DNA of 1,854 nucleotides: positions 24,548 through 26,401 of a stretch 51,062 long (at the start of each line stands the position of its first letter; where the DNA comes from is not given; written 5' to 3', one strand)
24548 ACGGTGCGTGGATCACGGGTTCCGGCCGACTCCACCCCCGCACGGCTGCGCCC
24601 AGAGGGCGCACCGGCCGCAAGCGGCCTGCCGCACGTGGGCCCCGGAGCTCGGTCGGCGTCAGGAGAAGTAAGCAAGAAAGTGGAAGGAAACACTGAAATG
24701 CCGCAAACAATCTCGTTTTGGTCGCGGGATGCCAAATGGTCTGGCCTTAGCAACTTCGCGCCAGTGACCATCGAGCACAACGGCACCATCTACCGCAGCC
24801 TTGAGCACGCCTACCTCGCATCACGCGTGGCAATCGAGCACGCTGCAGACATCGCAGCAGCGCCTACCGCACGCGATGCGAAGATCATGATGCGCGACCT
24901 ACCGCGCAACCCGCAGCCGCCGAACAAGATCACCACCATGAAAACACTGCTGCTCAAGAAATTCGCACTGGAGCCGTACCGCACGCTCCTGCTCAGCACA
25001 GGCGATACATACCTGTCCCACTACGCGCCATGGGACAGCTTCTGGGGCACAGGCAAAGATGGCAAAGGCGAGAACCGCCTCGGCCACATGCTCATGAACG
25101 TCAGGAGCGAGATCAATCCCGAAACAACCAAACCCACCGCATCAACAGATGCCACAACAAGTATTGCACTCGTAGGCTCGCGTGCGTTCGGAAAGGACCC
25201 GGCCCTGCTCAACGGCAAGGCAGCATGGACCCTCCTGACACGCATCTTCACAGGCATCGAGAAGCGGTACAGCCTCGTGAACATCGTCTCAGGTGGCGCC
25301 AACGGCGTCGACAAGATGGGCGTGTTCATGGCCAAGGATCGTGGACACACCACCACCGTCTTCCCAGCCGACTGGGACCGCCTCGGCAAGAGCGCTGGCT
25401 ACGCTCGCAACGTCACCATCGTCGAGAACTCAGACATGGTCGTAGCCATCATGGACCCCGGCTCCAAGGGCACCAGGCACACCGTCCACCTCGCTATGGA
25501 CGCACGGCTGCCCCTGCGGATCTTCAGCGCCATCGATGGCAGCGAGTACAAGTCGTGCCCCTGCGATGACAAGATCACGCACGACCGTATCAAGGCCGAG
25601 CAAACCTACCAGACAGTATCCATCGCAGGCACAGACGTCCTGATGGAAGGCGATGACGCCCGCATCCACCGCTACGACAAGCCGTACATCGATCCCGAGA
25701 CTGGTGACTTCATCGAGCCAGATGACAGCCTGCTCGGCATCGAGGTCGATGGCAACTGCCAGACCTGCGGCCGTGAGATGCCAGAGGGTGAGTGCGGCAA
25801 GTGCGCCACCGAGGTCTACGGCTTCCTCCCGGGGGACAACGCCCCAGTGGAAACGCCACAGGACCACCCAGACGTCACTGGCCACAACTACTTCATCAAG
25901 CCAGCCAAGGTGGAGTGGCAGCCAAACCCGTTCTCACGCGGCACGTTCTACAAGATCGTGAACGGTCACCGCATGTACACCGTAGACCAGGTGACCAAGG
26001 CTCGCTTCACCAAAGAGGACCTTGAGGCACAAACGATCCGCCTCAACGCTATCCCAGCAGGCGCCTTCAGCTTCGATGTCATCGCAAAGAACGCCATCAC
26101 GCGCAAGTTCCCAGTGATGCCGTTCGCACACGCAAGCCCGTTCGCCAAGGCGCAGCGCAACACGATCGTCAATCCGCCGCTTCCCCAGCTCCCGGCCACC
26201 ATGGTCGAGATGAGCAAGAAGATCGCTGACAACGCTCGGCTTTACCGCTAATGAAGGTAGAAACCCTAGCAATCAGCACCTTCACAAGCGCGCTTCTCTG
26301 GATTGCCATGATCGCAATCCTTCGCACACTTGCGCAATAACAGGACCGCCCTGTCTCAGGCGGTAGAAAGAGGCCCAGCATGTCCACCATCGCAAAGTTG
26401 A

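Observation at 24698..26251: NADAR-SLOG(DUF2493) fusion with an unknown C-terminal domain near the start of the early arm: candidate counter-defence enzyme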

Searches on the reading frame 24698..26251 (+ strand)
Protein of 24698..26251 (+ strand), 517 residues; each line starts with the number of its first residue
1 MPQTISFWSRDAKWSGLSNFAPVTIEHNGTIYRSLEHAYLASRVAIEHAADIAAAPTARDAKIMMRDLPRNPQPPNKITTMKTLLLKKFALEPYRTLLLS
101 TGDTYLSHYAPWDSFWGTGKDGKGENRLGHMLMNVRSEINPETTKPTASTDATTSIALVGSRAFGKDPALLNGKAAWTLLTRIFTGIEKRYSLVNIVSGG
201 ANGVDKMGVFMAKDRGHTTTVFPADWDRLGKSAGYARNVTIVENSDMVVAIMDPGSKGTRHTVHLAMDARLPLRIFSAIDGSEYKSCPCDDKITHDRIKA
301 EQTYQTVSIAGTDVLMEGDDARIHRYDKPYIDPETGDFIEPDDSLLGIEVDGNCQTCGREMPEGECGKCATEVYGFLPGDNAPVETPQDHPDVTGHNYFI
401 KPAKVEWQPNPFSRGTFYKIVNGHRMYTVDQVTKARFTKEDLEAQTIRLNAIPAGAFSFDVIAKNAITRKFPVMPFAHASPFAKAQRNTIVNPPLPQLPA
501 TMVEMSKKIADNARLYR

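Call 3: search_protein_families(library=pfam, proteins=[window:24698-26251:+], max_evalue=1)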
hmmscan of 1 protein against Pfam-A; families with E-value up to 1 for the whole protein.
window:24698-26251:+ (517 aa): 4 families
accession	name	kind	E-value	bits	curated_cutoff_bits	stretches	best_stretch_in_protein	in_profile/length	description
PF08719.17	NADAR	-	2e-18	67.6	35.1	1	7-139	2-162/163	NADAR domain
PF10686.14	YAcAr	-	2.5e-05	24.4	28.2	1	177-228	14-65/66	YspA, cpYpsA-related SLOG family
PF02481.21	DNA_processg_A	-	0.00028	20.6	29.6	1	152-261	43-143/212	DNA recombination-mediator protein A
PF18306.6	LDcluster4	-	0.00051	20.1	26.3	1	233-286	82-133/151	SLOG cluster4 family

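Call 4: search_protein_families(library=phrogs, proteins=[window:24698-26251:+], max_evalue=0.1)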
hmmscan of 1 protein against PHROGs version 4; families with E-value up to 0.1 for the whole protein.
window:24698-26251:+ (517 aa): 4 families
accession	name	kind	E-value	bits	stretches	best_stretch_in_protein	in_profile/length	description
phrog_1017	-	unknown function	7.7e-28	98.6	1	3-149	7-162/170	-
phrog_289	-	other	8.3e-21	75.4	1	144-304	13-166/500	GTP-binding domain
phrog_11222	-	unknown function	6.8e-05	23.8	1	142-263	146-265/293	-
phrog_16939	-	unknown function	0.0015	18.7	1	219-298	62-143/330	-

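Call 7: search_dna_similar(query=window:24698-26251:+, collection=phages, mode=protein, max_rows=40)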
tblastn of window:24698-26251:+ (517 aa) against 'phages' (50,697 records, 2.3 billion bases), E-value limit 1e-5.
Records with a match: 221; places in all: 221; records where one place covers at least 80% of the query: 0.
Best place of each record, by identity: <60% 221.
By first word of the organism name: Bacillus 39; Vibrio 28; Escherichia 19; Lactococcus 17; Pseudomonas 15; Serratia 15; Klebsiella 9; Cellulophaga 9; Erwinia 8; Proteus 8; and 29 more.
By host as written in the record: - 28; Lactococcus lactis 14; Klebsiella pneumoniae 10; Bacillus cereus 10; Gordonia sp. 6; Pseudomonas aeruginosa PAO1 5; Pseudomonas aeruginosa 5; Proteus mirabilis 5; and 81 more.
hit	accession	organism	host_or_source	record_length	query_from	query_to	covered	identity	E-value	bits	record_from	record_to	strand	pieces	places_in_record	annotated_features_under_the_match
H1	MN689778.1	Klebsiella phage vB_KpnM_15-38_KLPPOU148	Klebsiella pneumoniae 15-38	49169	9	139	25%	43.3%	7e-10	68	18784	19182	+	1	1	hypothetical protein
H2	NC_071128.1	Klebsiella phage vB_KpnM_15-38_KLPPOU148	Klebsiella pneumoniae 15-38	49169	9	139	25%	43.3%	7e-10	68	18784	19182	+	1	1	hypothetical protein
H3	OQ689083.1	Klebsiella phage vB_KpnM_SCNJ1-Y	Klebsiella pneumonaie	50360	9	139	25%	43.3%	1e-9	67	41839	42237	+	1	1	riboflavin biosynthesis protein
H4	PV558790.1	Variovorax phage V45v66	Variovorax sp. SCN45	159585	118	275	31%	31.9%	5e-10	69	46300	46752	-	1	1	record has no annotation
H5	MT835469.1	Bacteriophage sp.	human fecal samples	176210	177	337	31%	30.8%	1e-9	67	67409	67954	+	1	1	record has no annotation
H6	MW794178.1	Vibrio phage ICP1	-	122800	156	275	23%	38.5%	4e-15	85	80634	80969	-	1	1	helB: accessory helicase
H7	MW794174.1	Vibrio phage ICP1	-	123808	156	275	23%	38.5%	4e-15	85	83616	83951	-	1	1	helB: accessory helicase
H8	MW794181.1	Vibrio phage ICP1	-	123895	156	275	23%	38.5%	4e-15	85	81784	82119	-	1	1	helB: accessory helicase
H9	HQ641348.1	Vibrio phage ICP1_2006_D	Vibrio cholerae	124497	156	275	23%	38.5%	4e-15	85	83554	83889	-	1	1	hypothetical protein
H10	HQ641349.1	Vibrio phage ICP1_2006_C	Vibrio cholerae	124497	156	275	23%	38.5%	4e-15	85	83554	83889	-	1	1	hypothetical protein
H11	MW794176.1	Vibrio phage ICP1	-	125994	156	275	23%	38.5%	4e-15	85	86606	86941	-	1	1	helB: accessory helicase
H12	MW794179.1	Vibrio phage ICP1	-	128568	156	275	23%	38.5%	4e-15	85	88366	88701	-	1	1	helB: accessory helicase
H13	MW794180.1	Vibrio phage ICP1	-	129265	156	275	23%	38.5%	4e-15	85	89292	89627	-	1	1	helB: accessory helicase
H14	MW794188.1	Vibrio phage ICP1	-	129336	156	275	23%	38.5%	4e-15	85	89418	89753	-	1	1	helB: accessory helicase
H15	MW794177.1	Vibrio phage ICP1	-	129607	156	275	23%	38.5%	4e-15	85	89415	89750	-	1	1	helB: accessory helicase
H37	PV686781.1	Alicyclobacillus phage MMB025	Alicyclobacillus acidoterrestris MMB007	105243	196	276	16%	53.1%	3e-15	85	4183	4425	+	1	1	GTP-binding domain protein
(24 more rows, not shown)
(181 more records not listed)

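Call 11: search_solved_structures(query=window:24698-26251:+, max_evalue=1, show_alignments=3)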
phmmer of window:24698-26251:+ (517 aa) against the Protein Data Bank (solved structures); distinct sequences matched with E-value up to 1: 1.
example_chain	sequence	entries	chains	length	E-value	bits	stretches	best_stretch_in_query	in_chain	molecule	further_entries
2b3w_A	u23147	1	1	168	9.1e-12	47.5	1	4-140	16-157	Hypothetical protein ybiA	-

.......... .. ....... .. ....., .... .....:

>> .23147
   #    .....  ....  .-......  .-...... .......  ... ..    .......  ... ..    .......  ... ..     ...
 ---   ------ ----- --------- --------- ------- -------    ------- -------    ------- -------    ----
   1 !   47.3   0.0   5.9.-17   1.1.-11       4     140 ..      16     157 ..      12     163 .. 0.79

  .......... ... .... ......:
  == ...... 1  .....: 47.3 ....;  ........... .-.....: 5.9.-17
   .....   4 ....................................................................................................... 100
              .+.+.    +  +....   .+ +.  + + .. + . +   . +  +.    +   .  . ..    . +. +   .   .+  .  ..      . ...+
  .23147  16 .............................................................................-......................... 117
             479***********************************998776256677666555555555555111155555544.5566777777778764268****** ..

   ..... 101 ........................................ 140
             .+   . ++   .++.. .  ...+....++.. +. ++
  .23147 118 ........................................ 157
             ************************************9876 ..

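Call 12: search_protein_families(library=ncbifam, proteins=[window:24698-26251:+], max_evalue=1)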
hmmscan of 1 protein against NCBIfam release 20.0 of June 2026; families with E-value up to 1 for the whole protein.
window:24698-26251:+ (517 aa): 3 families
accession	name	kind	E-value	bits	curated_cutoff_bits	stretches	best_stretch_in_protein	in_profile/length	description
TIGR02464.1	ribofla_fusion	equivalog_domain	1.7e-18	67.3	73.7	1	5-139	1-152/153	riboflavin biosynthesis intermediates N-glycosidase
NF053876.1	DS32_2_antiphage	equivalog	4.9e-08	32.3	240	1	3-145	7-161/181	NADAR family anti-phage protein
TIGR00732.1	dprA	equivalog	0.013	14.7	191.15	1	152-261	43-143/220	DNA-processing protein DprA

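Call 13: search_protein_families(library=padloc, proteins=[window:24698-26251:+], max_evalue=1)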
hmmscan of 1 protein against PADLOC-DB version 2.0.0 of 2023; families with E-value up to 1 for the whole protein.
window:24698-26251:+ (517 aa): 3 families
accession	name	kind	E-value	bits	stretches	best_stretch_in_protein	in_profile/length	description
PDLC03927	PsyrA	-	0.0048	14.1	1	154-225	132-193/398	-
PDLC03961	ShosA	-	0.0068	13.7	0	152-215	114-167/303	-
PDLC04643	PDC-M42C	-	0.018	13.3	1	4-137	3-155/158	-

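Call 14: find_homologous_proteins(query=window:24698-26251:+, max_evalue=0.001)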
Query window:24698-26251:+ (517 aa): 4 proteins with E <= 0.001 among 8000 candidates.
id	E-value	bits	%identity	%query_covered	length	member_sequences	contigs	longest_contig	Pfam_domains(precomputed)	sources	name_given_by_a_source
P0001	0.0e+0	1205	100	100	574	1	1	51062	PF08719.18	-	-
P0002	7.1e-110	386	53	70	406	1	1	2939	PF10686.15,PF02481.22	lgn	-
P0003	6.3e-36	142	35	48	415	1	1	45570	PF02481.22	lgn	-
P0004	1.4e-13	68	47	16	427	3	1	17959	PF10686.15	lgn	-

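Call 16: find_encoding_contigs(protein=P0003, flank=10000, max_places=3)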
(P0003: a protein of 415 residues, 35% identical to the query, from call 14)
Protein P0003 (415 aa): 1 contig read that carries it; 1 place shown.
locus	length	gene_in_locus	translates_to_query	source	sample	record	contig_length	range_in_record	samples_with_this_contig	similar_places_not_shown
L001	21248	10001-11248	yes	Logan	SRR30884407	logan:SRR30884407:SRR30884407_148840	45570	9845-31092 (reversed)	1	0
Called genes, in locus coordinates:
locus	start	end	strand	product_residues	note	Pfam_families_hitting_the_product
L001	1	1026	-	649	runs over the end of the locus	-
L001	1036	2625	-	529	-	-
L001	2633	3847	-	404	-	-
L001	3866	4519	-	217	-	-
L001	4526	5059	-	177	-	-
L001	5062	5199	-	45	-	-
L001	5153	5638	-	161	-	-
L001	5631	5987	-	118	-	-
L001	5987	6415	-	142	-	-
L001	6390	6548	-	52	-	-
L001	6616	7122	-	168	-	-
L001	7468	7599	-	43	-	-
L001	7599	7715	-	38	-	-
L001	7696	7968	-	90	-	-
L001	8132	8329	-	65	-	-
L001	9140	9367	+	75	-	-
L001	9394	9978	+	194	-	-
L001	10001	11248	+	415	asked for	PF02481:DNA_processg_A (faint)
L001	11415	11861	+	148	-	PF00436:SSB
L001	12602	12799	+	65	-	-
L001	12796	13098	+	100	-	-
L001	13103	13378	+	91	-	-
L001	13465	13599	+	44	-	-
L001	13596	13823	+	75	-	-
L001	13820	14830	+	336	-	PF14395:COOH-NH2_lig (weak)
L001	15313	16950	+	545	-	PF12224:Amidoligase_2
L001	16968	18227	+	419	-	PF13522:GATase_6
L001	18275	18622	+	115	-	-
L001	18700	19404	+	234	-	-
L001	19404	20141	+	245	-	-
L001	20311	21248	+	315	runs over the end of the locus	PF12224:Amidoligase_2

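Call 17: find_encoding_contigs(protein=P0002, flank=10000, max_places=3)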
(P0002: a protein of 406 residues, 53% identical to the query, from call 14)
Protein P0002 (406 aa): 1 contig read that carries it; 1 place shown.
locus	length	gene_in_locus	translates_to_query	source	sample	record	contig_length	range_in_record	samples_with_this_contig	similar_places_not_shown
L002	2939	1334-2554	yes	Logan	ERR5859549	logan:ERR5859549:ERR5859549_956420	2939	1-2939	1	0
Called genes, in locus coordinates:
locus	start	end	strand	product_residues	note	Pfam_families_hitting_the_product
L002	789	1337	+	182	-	-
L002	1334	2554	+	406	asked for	PF02481:DNA_processg_A (faint), PF10686:YAcAr (weak)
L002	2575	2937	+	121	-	?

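Call 18: search_protein_families(library=pfam, proteins=[L002:789-1337:+, L001:9394-9978:+, L001:9140-9367:+, P0002, P0003, P0004, L002:2575-2937:+], max_evalue=0.1)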
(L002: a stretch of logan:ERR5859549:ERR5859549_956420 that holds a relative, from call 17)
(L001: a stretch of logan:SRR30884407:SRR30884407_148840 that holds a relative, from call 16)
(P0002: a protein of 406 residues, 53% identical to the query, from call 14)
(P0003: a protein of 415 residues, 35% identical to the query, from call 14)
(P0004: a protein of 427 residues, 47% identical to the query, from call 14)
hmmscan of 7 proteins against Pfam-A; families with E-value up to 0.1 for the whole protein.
L002:789-1337:+ (182 aa): 0 families

L001:9394-9978:+ (194 aa): 0 families

L001:9140-9367:+ (75 aa): 0 families

P0002 (406 aa): 4 families
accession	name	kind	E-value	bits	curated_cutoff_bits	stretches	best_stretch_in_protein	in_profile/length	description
PF10686.14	YAcAr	-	1.3e-08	35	28.2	1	71-122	14-65/66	YspA, cpYpsA-related SLOG family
PF02481.21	DNA_processg_A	-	1.2e-07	31.5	29.6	1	40-114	34-101/212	DNA recombination-mediator protein A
PF18306.6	LDcluster4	-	0.00011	22.3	26.3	1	87-177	32-125/151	SLOG cluster4 family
PF12694.12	cpYpsA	-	0.0052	17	26.2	0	126-174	51-100/145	Circularly permutated YpsA SLOG family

P0003 (415 aa): 5 families
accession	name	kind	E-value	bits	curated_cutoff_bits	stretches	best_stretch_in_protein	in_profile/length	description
PF02481.21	DNA_processg_A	-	5.5e-07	29.4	29.6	2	119-167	140-188/212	DNA recombination-mediator protein A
PF10686.14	YAcAr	-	5.4e-05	23.4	28.2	1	1-69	1-59/66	YspA, cpYpsA-related SLOG family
PF18306.6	LDcluster4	-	0.0015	18.6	26.3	1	122-176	81-133/151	SLOG cluster4 family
PF12694.12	cpYpsA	-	0.0017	18.6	26.2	1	125-168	54-98/145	Circularly permutated YpsA SLOG family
PF09557.15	DUF2382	-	0.092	13.5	23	0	233-308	22-94/111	Domain of unknown function (DUF2382)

P0004 (427 aa): 5 families
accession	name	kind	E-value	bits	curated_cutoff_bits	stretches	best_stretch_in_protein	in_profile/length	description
PF10686.14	YAcAr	-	1.9e-16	60.1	28.2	1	3-69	2-66/66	YspA, cpYpsA-related SLOG family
PF02481.21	DNA_processg_A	-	0.00041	20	29.6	1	4-55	47-96/212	DNA recombination-mediator protein A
PF18508.7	zf_C2H2_13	-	0.0029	17.6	26.5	1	357-380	10-31/42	Zinc finger domain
PF13248.11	Zn_ribbon_3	-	0.052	13.5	27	1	361-375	11-25/26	zinc-ribbon domain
PF24963.1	DUF7768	-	0.098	13.4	26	0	70-115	52-97/98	Domain of unknown function (DUF7768)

L002:2575-2937:+ (121 aa): 1 family
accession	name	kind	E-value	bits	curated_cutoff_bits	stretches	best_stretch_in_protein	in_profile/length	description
PF00436.31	SSB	-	3.3e-14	53.3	26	1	17-113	5-104/104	Single-strand binding protein family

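Call 32: predict_structure(alignment_id=A1)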
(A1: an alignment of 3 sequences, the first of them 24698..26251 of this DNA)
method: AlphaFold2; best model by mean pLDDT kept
length: 517 residues; sequences in the alignment: 3
mean_pLDDT: 44.7   pTM: 0.35
mean pLDDT of the five models: 44.7, 44.7, 43.8, 43.7, 38.3
residues with pLDDT >= 90: 1; 70-90: 101; 50-70: 58; < 50: 357
segments of 3 or more residues with pLDDT < 50: 1-151, 167-172, 290-353, 355-358, 363-418, 431-434, 454-517
pLDDT, mean of each block of 10 residues (from residue 1): 23 24 33 37 41 41 42 31 24 22 20 26 30 25 28 76 54 62 81 80 73 81 63 71 87 73 80 79 70 46 28 23 31 42 35 46 45 33 28 26 25 38 52 56 66 43 30 26 26 32 37 30
secondary structure, 60 per line:
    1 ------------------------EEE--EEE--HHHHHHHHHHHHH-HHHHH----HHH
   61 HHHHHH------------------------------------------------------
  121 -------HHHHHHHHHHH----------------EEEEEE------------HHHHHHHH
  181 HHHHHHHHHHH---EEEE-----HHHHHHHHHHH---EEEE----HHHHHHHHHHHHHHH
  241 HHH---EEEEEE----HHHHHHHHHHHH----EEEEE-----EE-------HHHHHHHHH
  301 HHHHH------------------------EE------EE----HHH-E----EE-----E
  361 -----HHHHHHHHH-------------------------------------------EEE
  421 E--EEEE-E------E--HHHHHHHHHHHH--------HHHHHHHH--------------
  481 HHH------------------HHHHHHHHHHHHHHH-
elements in order: E25-27 E30-32 H35-47 H49-53 H58-66 H128-138 E155-160 H173-191 E195-198 H204-214 E218-221 H226-243 E247-252 H257-268 E273-277 H292-305 H366-374 E418-421 E424-427 H439-450 H459-466 H502-516

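Call 55: get_annotated_region(hit=H4, flank=3000)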
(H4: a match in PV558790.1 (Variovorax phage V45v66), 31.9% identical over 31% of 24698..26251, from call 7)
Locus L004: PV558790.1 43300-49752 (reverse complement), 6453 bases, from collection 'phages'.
description: UNVERIFIED: Variovorax phage V45v66, complete genome.
organism: Variovorax phage V45v66 (NCBI taxid 3420612)
taxonomy: Viruses; Duplodnaviria; Heunggongvirae; Uroviricota; Caudoviricetes
host: Variovorax sp. SCN45; source: compost; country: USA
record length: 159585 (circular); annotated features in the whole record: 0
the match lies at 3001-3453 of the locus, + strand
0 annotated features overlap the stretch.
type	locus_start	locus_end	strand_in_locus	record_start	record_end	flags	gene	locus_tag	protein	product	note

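Call 67: fold_search(model_id=the predicted structure, library=pdb)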
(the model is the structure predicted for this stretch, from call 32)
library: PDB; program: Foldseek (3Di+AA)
matches with E <= 10: 1409; with E <= 0.001: 1
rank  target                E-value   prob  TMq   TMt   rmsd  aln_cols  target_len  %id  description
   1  3uqz_A                8.5e-04  1.00  0.19  0.33   5.1       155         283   23  X-ray structure of DNA processing protein A (DprA) from Streptococcus pneumoniae (released 2012-08-29)
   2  4ljk_D                2.5e-03  1.00  0.19  0.42   6.2       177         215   20  Structural insights into the unique single-stranded DNA binding mode of DNA processing protein A from Helicobacter pyl (released 2014-01-01)
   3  7uxs_A                2.5e-03  1.00  0.19  0.44   4.8       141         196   16  Crystal structure of the BcThsA SLOG domain in complex with 3'cADPR (released 2022-09-07)
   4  3maj                  4.6e-03  1.00  0.19  0.27   6.9       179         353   21  Crystal structure of putative DNA processing protein DprA from Rhodopseudomonas palustris CGA009 (released 2010-05-12)
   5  5mll_A                5.2e-03  1.00  0.19  0.40   6.3       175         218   19  Structure of HpDprA at 1.9 Angstroms resolution (released 2017-12-20)
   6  7uxs_B                5.5e-03  1.00  0.17  0.42   4.7       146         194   14  Crystal structure of the BcThsA SLOG domain in complex with 3'cADPR (released 2022-09-07)
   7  8zva                  5.5e-03  0.99  0.19  0.29   7.2       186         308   17  structure of ShosA from E.coli APEC O1 (released 2025-04-09)
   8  5mll_B                7.0e-03  1.00  0.19  0.40   6.6       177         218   19  Structure of HpDprA at 1.9 Angstroms resolution (released 2017-12-20)
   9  3uqz_B                7.8e-03  1.00  0.19  0.33   5.5       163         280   23  X-ray structure of DNA processing protein A (DprA) from Streptococcus pneumoniae (released 2012-08-29)
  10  4ljl_A                1.1e-02  1.00  0.19  0.41   6.4       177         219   19  Structural insights into the unique single-stranded DNA binding mode of DNA processing protein A from Helicobacter pyl (released 2014-01-01)
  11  4ljk_G                1.1e-02  0.99  0.18  0.39   6.3       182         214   18  Structural insights into the unique single-stranded DNA binding mode of DNA processing protein A from Helicobacter pyl (released 2014-01-01)
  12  9i9q_D                1.2e-02  1.00  0.15  0.49   4.2       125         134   15  Crystal structure of DNPH1 bound by compound 2. (released 2025-11-12)
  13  9i9q_A                1.2e-02  1.00  0.15  0.49   5.4       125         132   14  Crystal structure of DNPH1 bound by compound 2. (released 2025-11-12)
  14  6kua_G                1.4e-02  0.84  0.16  0.38   8.5       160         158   11  Crystal structure of the nicotinamidase SaPncA from Staphylococcus aureus (released 2019-10-02)
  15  1kh1_C                1.4e-02  0.80  0.16  0.21  13.3       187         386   10  Crystal Structure of Thermus thermophilus HB8 Argininosuccinate Synthetase (released 2002-04-03)
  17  4ljk_B                2.0e-02  0.99  0.17  0.38   4.3       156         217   19  Structural insights into the unique single-stranded DNA binding mode of DNA processing protein A from Helicobacter pyl (released 2014-01-01)
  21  8bto_A                2.3e-02  1.00  0.19  0.21   4.3       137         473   14  Helical structure of BcThsA in complex with 1''-3'gcADPR (released 2024-02-21)
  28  4ljk_F                3.1e-02  0.99  0.19  0.40   6.0       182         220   18  Structural insights into the unique single-stranded DNA binding mode of DNA processing protein A from Helicobacter pyl (released 2014-01-01)
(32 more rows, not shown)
